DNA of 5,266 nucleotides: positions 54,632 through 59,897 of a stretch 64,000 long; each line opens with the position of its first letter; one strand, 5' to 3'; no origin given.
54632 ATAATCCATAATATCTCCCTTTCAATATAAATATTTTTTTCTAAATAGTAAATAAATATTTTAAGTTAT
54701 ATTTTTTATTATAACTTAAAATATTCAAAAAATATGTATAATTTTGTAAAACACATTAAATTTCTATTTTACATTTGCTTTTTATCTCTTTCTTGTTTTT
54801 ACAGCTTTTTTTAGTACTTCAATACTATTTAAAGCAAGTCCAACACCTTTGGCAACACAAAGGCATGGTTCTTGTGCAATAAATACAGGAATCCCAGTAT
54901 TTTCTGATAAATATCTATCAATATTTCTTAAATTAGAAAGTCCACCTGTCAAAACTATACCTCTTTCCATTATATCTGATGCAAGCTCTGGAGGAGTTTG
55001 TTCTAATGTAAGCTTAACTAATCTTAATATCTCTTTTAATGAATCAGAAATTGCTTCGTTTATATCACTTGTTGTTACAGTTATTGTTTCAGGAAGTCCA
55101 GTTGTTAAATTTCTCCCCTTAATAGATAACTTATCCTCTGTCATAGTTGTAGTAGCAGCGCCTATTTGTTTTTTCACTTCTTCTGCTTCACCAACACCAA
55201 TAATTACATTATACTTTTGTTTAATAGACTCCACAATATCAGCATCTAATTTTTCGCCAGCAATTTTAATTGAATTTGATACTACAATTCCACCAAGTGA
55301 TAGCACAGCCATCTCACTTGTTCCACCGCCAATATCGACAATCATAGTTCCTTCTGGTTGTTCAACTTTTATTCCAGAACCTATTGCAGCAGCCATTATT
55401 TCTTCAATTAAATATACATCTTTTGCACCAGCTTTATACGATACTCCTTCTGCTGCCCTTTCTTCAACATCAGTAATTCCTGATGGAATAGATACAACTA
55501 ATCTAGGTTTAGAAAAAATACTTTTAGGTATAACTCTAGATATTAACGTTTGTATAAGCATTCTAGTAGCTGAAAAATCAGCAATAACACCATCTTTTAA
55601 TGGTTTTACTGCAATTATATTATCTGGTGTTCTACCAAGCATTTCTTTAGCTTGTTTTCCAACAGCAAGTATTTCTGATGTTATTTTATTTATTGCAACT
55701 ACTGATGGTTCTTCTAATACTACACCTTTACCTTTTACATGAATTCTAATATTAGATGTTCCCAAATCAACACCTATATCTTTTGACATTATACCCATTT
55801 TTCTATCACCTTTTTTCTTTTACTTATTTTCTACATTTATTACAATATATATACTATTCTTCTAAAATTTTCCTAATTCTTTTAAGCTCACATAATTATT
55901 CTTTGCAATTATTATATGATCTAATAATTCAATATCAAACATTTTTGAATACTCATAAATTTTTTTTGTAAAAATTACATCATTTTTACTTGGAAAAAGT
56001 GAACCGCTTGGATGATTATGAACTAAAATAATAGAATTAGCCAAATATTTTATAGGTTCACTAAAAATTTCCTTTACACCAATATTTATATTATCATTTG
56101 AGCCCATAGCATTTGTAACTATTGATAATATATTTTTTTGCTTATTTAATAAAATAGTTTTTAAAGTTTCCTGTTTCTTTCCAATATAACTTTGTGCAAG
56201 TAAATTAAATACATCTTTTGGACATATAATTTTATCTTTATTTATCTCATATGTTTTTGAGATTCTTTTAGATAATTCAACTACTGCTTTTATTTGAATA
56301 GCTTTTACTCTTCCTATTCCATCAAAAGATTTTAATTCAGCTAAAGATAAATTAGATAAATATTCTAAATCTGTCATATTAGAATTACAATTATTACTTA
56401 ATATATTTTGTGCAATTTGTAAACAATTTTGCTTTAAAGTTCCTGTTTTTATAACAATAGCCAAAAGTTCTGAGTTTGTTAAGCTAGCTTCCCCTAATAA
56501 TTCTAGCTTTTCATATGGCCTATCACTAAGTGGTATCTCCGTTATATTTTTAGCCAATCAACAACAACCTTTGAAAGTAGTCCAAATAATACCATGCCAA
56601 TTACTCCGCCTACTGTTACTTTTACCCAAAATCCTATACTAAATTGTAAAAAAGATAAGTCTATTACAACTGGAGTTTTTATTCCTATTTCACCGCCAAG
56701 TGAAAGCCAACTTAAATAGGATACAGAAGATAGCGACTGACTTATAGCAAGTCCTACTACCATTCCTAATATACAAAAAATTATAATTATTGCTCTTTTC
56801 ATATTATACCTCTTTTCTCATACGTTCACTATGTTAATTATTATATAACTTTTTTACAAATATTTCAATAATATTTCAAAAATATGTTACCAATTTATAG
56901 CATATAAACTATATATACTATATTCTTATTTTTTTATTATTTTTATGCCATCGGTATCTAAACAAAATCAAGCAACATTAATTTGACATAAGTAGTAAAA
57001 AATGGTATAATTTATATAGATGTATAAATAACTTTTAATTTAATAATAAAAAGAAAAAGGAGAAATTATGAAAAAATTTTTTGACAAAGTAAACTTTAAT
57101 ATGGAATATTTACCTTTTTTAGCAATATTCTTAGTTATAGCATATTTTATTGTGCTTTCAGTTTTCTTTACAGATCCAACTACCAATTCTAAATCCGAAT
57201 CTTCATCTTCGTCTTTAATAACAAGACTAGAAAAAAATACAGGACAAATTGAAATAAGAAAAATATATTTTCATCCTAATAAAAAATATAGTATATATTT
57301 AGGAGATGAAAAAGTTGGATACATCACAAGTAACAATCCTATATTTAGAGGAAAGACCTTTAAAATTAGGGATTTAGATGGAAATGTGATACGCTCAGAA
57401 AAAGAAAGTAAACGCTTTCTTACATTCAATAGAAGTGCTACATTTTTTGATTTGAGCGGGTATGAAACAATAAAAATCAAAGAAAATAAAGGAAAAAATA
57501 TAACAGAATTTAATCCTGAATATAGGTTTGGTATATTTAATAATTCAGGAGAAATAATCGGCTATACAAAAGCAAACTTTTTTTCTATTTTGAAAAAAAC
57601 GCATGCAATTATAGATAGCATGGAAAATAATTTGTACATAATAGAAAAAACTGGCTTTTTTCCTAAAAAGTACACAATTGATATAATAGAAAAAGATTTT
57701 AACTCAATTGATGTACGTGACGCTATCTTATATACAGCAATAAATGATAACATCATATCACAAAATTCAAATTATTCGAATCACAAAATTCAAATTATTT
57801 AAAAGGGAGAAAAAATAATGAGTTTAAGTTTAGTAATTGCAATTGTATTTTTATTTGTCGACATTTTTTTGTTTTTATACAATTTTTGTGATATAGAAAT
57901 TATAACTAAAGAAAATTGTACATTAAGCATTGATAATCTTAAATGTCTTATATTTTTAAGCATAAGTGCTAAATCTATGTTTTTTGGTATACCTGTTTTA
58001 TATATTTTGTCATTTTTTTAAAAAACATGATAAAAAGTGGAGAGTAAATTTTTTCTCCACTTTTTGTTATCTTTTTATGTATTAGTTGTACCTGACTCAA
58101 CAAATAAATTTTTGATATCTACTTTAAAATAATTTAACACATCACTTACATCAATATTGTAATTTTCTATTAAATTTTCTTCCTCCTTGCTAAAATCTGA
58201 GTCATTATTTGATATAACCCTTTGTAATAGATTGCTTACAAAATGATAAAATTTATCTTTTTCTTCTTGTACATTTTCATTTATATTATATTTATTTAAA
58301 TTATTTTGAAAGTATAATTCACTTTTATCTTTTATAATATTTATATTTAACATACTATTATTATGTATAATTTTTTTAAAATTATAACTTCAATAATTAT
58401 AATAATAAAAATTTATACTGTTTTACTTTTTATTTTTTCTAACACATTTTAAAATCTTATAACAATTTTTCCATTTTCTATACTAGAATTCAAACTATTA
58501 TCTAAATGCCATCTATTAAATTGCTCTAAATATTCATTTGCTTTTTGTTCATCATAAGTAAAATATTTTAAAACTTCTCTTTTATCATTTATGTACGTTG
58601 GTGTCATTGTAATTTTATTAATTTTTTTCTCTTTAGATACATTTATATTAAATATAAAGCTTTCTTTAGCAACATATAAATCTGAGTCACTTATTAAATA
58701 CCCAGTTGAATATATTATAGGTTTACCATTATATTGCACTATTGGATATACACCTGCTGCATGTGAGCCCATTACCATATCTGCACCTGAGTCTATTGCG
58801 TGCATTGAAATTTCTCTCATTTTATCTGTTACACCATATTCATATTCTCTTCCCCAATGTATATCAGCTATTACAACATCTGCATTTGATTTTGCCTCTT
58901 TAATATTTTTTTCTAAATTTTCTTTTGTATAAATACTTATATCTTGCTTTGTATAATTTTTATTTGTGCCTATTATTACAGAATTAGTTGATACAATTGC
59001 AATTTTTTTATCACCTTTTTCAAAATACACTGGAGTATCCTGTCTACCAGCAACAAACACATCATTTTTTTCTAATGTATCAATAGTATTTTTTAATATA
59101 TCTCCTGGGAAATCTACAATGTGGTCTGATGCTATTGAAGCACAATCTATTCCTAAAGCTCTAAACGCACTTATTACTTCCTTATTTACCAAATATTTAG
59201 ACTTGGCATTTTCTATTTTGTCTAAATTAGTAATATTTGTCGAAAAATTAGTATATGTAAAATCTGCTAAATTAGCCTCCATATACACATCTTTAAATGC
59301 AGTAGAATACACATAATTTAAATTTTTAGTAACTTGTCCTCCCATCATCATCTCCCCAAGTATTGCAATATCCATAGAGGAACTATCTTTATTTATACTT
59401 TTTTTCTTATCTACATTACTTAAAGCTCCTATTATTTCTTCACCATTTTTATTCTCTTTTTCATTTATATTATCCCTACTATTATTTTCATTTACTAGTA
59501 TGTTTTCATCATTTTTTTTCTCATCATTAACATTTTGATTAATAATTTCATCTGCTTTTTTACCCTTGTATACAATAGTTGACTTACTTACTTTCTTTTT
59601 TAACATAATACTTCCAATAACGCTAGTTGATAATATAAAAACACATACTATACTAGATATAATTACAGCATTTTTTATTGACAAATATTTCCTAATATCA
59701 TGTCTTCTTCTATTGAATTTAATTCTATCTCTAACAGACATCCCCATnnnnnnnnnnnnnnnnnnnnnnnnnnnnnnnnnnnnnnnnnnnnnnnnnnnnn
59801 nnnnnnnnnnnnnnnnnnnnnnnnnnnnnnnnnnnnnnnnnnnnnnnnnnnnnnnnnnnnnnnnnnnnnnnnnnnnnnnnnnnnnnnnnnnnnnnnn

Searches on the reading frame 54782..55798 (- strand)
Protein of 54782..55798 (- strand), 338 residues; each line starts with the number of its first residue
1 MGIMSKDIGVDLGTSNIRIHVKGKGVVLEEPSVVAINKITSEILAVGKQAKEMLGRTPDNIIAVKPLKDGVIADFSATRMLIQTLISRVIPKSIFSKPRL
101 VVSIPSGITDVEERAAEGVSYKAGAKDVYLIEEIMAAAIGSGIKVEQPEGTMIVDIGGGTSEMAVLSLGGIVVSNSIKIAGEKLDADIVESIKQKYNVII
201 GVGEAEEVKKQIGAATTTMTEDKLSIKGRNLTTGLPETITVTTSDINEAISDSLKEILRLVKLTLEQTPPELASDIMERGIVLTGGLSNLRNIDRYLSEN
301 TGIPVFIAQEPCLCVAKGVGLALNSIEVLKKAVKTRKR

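Call 79: search_protein_families(library=pfam, proteins=[window:54782-55798:-], max_evalue=0.0001)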
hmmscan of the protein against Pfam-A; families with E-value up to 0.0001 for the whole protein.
window:54782-55798:- (338 aa): 3 families
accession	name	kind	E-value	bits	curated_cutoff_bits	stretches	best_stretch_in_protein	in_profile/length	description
PF06723.19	MreB_Mbl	-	2.2e-128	428.2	27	1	5-330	1-326/327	MreB/Mbl protein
PF14450.12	FtsA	-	2.6e-12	47.6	31.8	1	153-310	2-112/127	Cell division protein FtsA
PF00012.26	HSP70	-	7.8e-09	34.7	20.6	1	100-319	136-368/599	Hsp70 protein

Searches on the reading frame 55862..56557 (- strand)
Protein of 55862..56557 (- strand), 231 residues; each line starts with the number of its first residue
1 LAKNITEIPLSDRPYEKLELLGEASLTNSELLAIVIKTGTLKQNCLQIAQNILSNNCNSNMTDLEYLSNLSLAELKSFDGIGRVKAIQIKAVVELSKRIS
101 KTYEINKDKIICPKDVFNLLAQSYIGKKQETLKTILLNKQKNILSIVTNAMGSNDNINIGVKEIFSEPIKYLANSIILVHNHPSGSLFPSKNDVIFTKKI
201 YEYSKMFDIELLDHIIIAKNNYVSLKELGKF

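Call 79: search_protein_families(library=pfam, proteins=[window:55862-56557:-], max_evalue=0.0001)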
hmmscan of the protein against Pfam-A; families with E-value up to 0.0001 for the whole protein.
window:55862-56557:- (231 aa): 2 families
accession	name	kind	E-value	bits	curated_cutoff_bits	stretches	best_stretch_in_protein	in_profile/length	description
PF04002.20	RadC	-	5.4e-33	113.9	22.1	1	112-229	3-120/121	RadC-like JAB domain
PF20582.4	UPF0758_N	-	1e-20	74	27.1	1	5-87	1-77/77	UPF0758 N-terminal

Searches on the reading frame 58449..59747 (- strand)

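Call 79: search_protein_families(library=pfam, proteins=[window:58449-59747:-], max_evalue=0.0001)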
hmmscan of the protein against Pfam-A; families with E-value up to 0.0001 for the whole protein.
window:58449-59747:- (432 aa): 1 family
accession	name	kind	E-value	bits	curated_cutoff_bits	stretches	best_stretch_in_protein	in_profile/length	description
PF09587.15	PGA_cap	-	6.1e-40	137.7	27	1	127-354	2-254/255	Bacterial capsule synthesis protein PGA_cap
